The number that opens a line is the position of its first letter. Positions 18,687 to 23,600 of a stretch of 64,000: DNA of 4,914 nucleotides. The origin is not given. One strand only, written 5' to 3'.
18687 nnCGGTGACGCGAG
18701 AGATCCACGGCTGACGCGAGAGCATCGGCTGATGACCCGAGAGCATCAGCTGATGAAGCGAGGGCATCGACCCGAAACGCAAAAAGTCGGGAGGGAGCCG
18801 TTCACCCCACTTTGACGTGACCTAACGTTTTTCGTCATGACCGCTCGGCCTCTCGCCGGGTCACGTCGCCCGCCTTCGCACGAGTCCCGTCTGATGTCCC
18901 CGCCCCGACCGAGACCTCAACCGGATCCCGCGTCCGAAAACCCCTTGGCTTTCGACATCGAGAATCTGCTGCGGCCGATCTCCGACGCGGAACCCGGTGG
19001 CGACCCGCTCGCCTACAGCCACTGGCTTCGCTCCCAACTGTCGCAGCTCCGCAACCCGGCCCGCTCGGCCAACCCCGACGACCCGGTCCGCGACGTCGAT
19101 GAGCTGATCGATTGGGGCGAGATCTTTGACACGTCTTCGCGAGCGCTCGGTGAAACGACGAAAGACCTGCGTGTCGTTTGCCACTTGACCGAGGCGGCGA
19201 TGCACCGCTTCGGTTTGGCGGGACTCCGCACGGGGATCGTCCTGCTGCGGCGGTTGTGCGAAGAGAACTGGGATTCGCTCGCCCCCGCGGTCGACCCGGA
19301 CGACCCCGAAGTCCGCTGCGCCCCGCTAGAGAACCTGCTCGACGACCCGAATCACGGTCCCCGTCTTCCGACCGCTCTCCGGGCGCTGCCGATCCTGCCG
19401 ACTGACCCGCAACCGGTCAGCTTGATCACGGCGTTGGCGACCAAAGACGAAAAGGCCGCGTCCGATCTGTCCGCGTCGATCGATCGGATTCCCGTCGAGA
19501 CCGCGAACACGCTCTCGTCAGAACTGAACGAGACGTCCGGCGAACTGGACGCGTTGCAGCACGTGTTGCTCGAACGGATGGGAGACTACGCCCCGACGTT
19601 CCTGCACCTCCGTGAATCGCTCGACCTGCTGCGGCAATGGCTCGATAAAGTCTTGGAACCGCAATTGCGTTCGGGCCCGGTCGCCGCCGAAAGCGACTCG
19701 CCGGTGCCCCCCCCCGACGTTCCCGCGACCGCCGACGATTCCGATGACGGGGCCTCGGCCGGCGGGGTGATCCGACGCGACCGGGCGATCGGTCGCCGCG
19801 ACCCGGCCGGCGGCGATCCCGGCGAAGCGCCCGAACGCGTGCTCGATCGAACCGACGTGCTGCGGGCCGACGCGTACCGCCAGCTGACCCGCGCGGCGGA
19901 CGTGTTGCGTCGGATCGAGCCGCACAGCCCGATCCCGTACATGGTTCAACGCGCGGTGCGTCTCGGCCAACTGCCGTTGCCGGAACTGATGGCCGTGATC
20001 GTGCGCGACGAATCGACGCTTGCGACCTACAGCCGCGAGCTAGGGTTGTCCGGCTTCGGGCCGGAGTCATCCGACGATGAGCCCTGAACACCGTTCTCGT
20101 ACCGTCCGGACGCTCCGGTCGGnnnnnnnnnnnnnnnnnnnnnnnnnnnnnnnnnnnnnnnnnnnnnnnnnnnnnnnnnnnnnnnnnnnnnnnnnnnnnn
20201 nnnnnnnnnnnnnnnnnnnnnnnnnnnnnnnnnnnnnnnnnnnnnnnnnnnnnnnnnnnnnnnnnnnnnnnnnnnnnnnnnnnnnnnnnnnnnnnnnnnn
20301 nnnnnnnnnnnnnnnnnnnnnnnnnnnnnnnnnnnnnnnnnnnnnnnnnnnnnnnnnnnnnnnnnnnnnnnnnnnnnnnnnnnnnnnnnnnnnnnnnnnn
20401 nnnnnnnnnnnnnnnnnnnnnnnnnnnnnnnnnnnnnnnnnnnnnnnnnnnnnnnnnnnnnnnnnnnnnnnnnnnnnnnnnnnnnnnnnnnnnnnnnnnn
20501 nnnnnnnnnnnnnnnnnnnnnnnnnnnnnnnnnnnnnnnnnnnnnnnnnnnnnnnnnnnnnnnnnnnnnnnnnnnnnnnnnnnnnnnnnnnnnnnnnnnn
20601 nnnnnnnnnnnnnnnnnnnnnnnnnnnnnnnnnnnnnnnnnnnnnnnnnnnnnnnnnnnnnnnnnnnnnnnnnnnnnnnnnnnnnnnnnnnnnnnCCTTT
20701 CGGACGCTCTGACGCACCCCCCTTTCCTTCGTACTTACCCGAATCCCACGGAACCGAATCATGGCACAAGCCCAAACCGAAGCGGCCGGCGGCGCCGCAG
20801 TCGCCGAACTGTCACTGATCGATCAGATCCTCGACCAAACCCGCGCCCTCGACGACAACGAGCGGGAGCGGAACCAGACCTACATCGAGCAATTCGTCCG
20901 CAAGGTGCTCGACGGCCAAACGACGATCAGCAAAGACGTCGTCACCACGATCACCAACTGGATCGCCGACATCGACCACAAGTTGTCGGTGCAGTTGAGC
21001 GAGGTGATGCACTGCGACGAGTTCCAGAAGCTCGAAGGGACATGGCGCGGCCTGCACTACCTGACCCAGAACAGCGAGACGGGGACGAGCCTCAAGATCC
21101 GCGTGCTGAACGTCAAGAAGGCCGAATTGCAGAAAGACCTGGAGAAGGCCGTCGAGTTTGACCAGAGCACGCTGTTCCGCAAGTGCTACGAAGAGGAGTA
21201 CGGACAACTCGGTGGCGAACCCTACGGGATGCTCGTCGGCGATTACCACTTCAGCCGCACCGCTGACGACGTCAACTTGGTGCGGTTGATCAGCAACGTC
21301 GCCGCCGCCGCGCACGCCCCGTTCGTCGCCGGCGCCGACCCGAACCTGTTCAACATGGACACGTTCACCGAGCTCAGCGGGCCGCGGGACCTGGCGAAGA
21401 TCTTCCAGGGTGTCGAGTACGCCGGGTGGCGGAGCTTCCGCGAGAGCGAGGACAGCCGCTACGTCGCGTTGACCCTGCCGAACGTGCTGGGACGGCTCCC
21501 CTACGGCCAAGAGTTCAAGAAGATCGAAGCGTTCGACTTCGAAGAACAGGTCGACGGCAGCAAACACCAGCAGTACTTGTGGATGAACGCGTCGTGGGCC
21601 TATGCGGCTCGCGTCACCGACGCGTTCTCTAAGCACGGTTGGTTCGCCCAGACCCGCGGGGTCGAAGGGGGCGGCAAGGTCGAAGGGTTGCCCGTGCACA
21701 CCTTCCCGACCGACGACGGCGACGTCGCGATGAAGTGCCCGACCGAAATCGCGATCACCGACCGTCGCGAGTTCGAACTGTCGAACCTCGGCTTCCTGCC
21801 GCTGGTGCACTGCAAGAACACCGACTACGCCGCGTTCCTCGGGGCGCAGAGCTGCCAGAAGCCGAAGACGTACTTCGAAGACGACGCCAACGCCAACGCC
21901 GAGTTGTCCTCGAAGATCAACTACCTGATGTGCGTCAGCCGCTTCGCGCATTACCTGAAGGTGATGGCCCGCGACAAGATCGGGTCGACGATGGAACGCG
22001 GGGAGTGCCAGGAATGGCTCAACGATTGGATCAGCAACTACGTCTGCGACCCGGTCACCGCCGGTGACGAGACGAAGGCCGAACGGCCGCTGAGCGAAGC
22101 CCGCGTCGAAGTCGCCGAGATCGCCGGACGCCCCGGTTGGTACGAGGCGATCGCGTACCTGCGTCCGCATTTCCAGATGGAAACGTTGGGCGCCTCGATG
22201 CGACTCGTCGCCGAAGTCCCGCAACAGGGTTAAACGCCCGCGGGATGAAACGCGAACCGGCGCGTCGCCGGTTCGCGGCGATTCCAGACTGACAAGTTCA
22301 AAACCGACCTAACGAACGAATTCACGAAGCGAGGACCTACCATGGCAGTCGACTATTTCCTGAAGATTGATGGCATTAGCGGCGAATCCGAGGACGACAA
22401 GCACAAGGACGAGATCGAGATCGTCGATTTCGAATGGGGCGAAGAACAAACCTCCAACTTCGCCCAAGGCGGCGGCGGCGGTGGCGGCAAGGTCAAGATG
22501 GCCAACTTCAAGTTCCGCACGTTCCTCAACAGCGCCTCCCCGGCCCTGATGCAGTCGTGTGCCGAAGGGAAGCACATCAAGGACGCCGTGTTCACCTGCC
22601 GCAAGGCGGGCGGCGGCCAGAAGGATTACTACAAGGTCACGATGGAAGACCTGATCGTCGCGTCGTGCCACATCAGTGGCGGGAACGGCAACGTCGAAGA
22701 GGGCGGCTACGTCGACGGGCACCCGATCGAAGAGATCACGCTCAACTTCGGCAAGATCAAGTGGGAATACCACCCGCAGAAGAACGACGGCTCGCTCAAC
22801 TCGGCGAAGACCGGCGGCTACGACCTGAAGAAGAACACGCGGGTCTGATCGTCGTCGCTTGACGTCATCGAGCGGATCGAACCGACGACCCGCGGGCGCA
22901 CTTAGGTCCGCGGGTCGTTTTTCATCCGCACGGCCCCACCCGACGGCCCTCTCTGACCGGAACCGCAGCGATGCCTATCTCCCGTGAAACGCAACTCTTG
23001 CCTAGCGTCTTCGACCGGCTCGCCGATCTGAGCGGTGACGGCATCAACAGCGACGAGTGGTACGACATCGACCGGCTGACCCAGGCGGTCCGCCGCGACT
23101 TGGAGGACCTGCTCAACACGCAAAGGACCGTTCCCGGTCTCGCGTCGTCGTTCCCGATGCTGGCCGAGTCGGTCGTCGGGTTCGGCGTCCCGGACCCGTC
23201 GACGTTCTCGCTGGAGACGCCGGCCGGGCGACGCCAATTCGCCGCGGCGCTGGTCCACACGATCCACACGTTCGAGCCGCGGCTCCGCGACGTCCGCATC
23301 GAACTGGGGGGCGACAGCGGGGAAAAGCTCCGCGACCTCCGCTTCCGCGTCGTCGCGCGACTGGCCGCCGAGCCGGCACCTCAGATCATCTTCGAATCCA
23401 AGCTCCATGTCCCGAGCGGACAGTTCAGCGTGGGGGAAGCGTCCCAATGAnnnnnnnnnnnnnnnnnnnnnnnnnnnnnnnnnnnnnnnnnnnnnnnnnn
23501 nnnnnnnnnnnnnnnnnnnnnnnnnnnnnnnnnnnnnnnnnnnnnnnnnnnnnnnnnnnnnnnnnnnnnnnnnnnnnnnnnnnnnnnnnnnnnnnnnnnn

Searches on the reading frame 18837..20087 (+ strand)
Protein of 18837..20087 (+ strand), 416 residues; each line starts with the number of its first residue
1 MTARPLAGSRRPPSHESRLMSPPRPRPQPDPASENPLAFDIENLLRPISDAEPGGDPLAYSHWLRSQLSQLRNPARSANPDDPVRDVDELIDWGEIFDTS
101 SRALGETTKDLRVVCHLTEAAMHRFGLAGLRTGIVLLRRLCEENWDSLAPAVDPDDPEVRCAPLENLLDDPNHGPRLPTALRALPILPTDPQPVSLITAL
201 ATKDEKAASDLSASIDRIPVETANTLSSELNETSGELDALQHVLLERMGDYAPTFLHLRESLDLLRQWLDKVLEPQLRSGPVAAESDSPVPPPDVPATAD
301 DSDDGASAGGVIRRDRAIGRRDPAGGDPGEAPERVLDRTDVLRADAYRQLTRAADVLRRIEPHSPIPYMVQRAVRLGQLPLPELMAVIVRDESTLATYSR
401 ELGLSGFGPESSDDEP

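Call 6: search_protein_families(library=pfam, proteins=[window:18837-20087:+], max_evalue=0.01)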
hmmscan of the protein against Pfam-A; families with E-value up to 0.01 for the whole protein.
window:18837-20087:+ (416 aa): 1 family
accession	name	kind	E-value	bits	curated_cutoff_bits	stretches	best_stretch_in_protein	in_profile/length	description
PF06812.17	ImpA_N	-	4e-25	88.7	26.9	1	45-168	1-118/119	ImpA, N-terminal, type VI secretion system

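Call 7: search_protein_families(library=ncbifam, proteins=[window:18837-20087:+], max_evalue=0.01)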
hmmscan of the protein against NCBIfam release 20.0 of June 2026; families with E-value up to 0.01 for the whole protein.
window:18837-20087:+ (416 aa): 2 families
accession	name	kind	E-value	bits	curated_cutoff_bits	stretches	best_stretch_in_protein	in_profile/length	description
TIGR03363.1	VI_chp_8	equivalog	5.4e-53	180.9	160.85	1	40-402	2-352/353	type VI secretion system protein TssA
TIGR03362.1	VI_chp_7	equivalog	8.2e-16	58.1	230.1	1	45-151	6-103/476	type VI secretion system protein TssA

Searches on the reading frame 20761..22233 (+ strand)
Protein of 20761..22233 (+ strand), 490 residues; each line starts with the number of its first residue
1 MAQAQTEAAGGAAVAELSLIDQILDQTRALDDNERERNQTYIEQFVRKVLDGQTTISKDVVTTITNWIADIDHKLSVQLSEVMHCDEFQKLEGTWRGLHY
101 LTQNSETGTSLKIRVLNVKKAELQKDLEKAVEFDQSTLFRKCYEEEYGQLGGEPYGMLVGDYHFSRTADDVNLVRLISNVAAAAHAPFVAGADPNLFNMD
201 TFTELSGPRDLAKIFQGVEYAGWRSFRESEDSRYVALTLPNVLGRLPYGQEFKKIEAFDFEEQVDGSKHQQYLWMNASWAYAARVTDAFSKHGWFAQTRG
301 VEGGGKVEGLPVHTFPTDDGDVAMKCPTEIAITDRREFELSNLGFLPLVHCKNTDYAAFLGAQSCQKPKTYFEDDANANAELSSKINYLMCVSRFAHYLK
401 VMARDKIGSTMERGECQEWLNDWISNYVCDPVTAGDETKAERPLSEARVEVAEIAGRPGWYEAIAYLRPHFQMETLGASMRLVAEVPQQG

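Call 6: search_protein_families(library=pfam, proteins=[window:20761-22233:+], max_evalue=0.01)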
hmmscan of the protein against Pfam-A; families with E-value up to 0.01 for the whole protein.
window:20761-22233:+ (490 aa): 2 families
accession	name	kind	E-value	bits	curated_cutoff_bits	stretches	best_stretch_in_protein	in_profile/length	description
PF05943.17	VipB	-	5.1e-133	443.2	27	1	66-366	2-301/301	EvpB/VC_A0108, tail sheath N-terminal domain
PF18945.5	VipB_2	-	7.8e-44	148.9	27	1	376-485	2-111/112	EvpB/VC_A0108, tail sheath gpW/gp25-like domain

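Call 7: search_protein_families(library=ncbifam, proteins=[window:20761-22233:+], max_evalue=0.01)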
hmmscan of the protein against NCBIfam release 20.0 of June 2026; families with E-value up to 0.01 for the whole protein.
window:20761-22233:+ (490 aa): 1 family
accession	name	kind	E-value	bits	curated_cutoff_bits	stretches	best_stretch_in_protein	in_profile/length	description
TIGR03355.1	VI_chp_2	equivalog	5.2e-208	691.6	271.5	1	17-487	2-473/473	type VI secretion system contractile sheath large subunit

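Call 68: search_dna_similar(query=window:20761-22230:+, collection=plasmids, mode=protein, max_rows=12)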
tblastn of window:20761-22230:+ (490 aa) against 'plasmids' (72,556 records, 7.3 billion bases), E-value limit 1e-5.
Records with a match: 583; places in all: 704; records where one place covers at least 80% of the query: 577.
Best place of each record, by identity: 60-80% 4; <60% 579.
By first word of the organism name: Ralstonia 126; Rhizobium 94; Escherichia 79; Campylobacter 38; Cronobacter 21; Leisingera 18; Pantoea 15; Vibrio 15; Burkholderia 14; Enterobacter 13; and 56 more.
By predicted mobility (MOB-suite, as given by PLSDB): non-mobilizable 281; conjugative 164; mobilizable 138.
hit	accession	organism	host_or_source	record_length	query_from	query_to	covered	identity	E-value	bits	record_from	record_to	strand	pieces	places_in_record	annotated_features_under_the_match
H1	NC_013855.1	Azospirillum sp. B510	-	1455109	17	487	96%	57.9%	9e-175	551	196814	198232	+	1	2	record has no annotation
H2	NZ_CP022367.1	Azospirillum sp. TSH58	single cell,paddy soils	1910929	17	487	96%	57.7%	9e-164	520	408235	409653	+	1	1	record has no annotation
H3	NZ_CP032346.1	Azospirillum brasilense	soil sample,Agricultural field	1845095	17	487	96%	57.5%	3e-165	524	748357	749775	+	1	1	record has no annotation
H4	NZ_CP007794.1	Azospirillum argentinense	Triticum aestivum L.,Root,wheat ...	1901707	17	487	96%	57.5%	2e-164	522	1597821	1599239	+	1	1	record has no annotation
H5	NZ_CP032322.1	Azospirillum argentinense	soil sample,Agricultural field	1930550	17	487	96%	57.5%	2e-164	522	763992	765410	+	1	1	record has no annotation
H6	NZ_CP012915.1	Azospirillum brasilense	Digitaria eriantha,microbe,root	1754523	17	486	96%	57.6%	2e-163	519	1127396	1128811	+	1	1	none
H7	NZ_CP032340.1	Azospirillum brasilense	soil sample,Agricultural field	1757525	17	486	96%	57.6%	2e-163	519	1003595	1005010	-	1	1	none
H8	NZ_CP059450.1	Azospirillum brasilense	Prokaryotes,soil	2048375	17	486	96%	57.6%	3e-163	518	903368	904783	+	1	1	none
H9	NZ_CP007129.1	Gemmatirosa kalamazoonensis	-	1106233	17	487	96%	57.0%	1e-169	537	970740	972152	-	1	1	record has no annotation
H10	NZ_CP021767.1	Ralstonia solanacearum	Solanum lycopersicum,Tomato with ...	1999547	17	488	96%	55.5%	9e-170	537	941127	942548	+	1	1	none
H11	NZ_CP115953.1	Ralstonia solanacearum CFBP2957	Solanum lycopersicum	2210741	17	488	96%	55.5%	1e-169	537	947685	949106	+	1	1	none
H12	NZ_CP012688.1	Ralstonia solanacearum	Solanum commersonii,whole organism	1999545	17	488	96%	55.5%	1e-169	537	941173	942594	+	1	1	none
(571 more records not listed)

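Call 69: get_annotated_region(hit=H10, flank=20000)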
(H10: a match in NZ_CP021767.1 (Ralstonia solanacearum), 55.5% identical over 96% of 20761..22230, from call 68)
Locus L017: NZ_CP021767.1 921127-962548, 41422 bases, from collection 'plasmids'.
description: Ralstonia solanacearum strain RS 489 plasmid unnamed, complete sequence
organism: Ralstonia solanacearum (NCBI taxid 305)
taxonomy: Bacteria; Pseudomonadota; Betaproteobacteria; Burkholderiales; Burkholderiaceae; Ralstonia; Ralstonia solanacearum
host: -; source: Solanum lycopersicum,Tomato with bacterial wilt; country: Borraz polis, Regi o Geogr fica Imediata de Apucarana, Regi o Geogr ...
typing (MOB-suite, as given by PLSDB): mobilizable; relaxase MOBP
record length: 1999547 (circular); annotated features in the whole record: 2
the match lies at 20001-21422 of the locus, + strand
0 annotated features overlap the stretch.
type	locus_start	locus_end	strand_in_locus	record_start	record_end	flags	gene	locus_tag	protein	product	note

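Call 72: get_annotated_region(hit=H1, flank=20000)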
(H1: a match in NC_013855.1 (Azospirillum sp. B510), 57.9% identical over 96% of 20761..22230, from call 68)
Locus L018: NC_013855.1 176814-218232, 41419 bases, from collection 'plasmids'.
description: Azospirillum sp. B510 plasmid pAB510a, complete sequence
organism: Azospirillum sp. B510 (NCBI taxid 137722)
taxonomy: Bacteria; Pseudomonadota; Alphaproteobacteria; Rhodospirillales; Azospirillaceae; Azospirillum; Azospirillum sp. B510
host: -; source: -; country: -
typing (MOB-suite, as given by PLSDB): mobilizable; relaxase MOBQ
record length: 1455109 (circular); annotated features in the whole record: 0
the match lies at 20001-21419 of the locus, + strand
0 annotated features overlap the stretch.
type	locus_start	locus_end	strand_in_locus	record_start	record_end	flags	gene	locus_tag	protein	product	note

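Call 73: get_annotated_region(hit=H9, flank=20000)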
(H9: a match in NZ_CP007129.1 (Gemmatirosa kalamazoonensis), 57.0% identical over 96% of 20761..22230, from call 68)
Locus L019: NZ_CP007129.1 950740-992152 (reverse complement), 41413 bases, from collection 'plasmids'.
description: Gemmatirosa kalamazoonensis strain KBS708 plasmid 1, complete sequence
organism: Gemmatirosa kalamazoonensis (NCBI taxid 861299)
taxonomy: Bacteria; Gemmatimonadota; Gemmatimonadia; Gemmatimonadales; Gemmatimonadaceae; Gemmatirosa; Gemmatirosa kalamazoonensis
host: -; source: -; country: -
typing (MOB-suite, as given by PLSDB): non-mobilizable
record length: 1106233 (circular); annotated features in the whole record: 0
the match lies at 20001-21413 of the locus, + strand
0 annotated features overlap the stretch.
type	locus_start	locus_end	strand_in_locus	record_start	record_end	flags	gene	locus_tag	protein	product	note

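Call 77: search_protein_families(library=pfam, proteins=[L018:3796-8007:-], max_evalue=0.01)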
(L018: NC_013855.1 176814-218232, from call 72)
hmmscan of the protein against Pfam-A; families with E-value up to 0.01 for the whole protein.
L018:3796-8007:- (1404 aa): 1 family
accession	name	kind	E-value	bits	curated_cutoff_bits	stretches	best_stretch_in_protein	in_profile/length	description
PF14331.11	IcmF-related_N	-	2.3e-40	139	25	1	158-342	5-192/259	IcmF-related N-terminal domain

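Call 100: search_protein_families(library=pfam, proteins=[L017:27165-31097:+, L019:6757-10317:-, L019:11651-16486:+, L019:11102-15073:-, L017:22502-25540:+], max_evalue=0.001)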
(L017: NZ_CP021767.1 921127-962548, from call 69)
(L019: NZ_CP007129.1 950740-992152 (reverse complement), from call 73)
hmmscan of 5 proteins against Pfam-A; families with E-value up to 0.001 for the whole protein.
L017:27165-31097:+ (1311 aa): 5 families
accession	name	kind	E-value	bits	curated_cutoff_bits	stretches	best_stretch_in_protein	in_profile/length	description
PF05954.17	Phage_GPD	-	1.6e-76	257.8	30.1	1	433-748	6-304/305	Phage tail baseplate hub (GPD)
PF10106.14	DUF2345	-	8.8e-36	123.4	30.7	1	1122-1277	5-150/151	Uncharacterized protein conserved in bacteria (DUF2345)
PF13296.11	T6SS_Vgr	-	1.6e-23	83.3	22.4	1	979-1082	4-108/108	Putative type VI secretion system Rhs element Vgr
PF04717.18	Phage_base_V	-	4.2e-12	46.7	23.8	1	875-921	29-75/75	Type VI secretion system/phage-baseplate injector OB domain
PF20093.5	DUF6484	-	0.00065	20.8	27.6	0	897-918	38-59/61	Domain of unknown function (DUF6484)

L019:6757-10317:- (1187 aa): 6 families
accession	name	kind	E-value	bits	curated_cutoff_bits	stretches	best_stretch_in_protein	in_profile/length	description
PF00158.32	Sigma54_activat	-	2.2e-72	242.6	20.2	1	874-1040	1-167/168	Sigma-54 interaction domain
PF25601.1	AAA_lid_14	-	5.3e-23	81.1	27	1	1046-1113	1-68/87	AAA+ ATPase lid domain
PF14532.12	Sigma54_activ_2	-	8.6e-21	75.1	25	1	875-1045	1-138/138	Sigma-54 interaction domain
PF01590.32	GAF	-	1.9e-08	35.3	22.4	1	675-834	1-133/133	GAF domain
PF02954.25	HTH_8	-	4.7e-06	26.7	22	1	1135-1179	1-42/42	Bacterial regulatory protein, Fis family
PF07728.20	AAA_5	-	1e-05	26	22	1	898-1017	2-124/139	AAA domain (dynein-related subfamily)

L019:11651-16486:+ (1612 aa): 4 families
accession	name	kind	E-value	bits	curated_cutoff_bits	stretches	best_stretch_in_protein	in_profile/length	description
PF00873.25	ACR_tran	-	4.3e-187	624.4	28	1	105-1133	3-1020/1021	AcrB/AcrD/AcrF family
PF02321.23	OEP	-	4.1e-35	121.7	22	2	1426-1608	1-187/187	Outer membrane efflux protein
PF03176.21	MMPL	-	8.5e-15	55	20.5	2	947-1141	107-313/333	MMPL family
PF02355.23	SecD_SecF_C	-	6.9e-09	35.8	20.5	1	974-1126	26-179/189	Protein export membrane protein SecD/SecF, C-terminal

L019:11102-15073:- (1324 aa): 0 families

L017:22502-25540:+ (1013 aa): 1 family
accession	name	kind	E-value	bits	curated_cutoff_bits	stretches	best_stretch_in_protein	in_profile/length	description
PF06996.16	T6SS_TssG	-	1.2e-91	307.6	24.6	1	665-993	1-303/304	Type VI secretion, TssG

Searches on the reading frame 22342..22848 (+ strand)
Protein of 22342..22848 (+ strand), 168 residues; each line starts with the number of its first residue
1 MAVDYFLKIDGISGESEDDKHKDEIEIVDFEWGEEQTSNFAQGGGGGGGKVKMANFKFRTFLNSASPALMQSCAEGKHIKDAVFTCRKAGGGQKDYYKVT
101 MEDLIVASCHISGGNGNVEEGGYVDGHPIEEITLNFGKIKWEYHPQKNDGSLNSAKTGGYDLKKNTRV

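Call 6: search_protein_families(library=pfam, proteins=[window:22342-22848:+], max_evalue=0.01)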
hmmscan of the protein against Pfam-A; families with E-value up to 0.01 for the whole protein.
window:22342-22848:+ (168 aa): 1 family
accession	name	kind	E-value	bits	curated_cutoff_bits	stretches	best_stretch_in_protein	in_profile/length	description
PF05638.18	T6SS_HCP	-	1.6e-39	135.6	23.5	1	6-143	1-129/129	Type VI secretion system effector, Hcp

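Call 7: search_protein_families(library=ncbifam, proteins=[window:22342-22848:+], max_evalue=0.01)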
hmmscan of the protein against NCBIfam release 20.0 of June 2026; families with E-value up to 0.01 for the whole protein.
window:22342-22848:+ (168 aa): 1 family
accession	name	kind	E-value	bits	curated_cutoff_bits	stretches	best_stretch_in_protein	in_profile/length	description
TIGR03344.1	VI_effect_Hcp1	subfamily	1.9e-20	73.4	58.9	1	1-150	1-160/167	type VI secretion system tube protein TssD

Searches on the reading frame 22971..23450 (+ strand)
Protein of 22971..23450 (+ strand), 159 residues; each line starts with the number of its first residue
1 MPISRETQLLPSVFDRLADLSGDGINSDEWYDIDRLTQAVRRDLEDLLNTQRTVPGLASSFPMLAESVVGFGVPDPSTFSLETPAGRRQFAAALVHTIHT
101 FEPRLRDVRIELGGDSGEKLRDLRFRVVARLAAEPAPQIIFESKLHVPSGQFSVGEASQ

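Call 6: search_protein_families(library=pfam, proteins=[window:22971-23450:+], max_evalue=0.01)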
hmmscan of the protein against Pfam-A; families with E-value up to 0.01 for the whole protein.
window:22971-23450:+ (159 aa): 1 family
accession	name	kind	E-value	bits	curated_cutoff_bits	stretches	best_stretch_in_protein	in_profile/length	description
PF04965.19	GPW_gp25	-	1.1e-15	57.6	27.2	1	35-135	2-95/96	Baseplate wedge protein gp25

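Call 7: search_protein_families(library=ncbifam, proteins=[window:22971-23450:+], max_evalue=0.01)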
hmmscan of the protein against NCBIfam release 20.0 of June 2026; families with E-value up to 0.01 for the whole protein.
window:22971-23450:+ (159 aa): 1 family
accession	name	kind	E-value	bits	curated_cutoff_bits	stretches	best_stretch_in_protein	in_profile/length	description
TIGR03357.1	VI_zyme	equivalog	1.3e-27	96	53.2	1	11-154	2-133/133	type VI secretion system baseplate subunit TssE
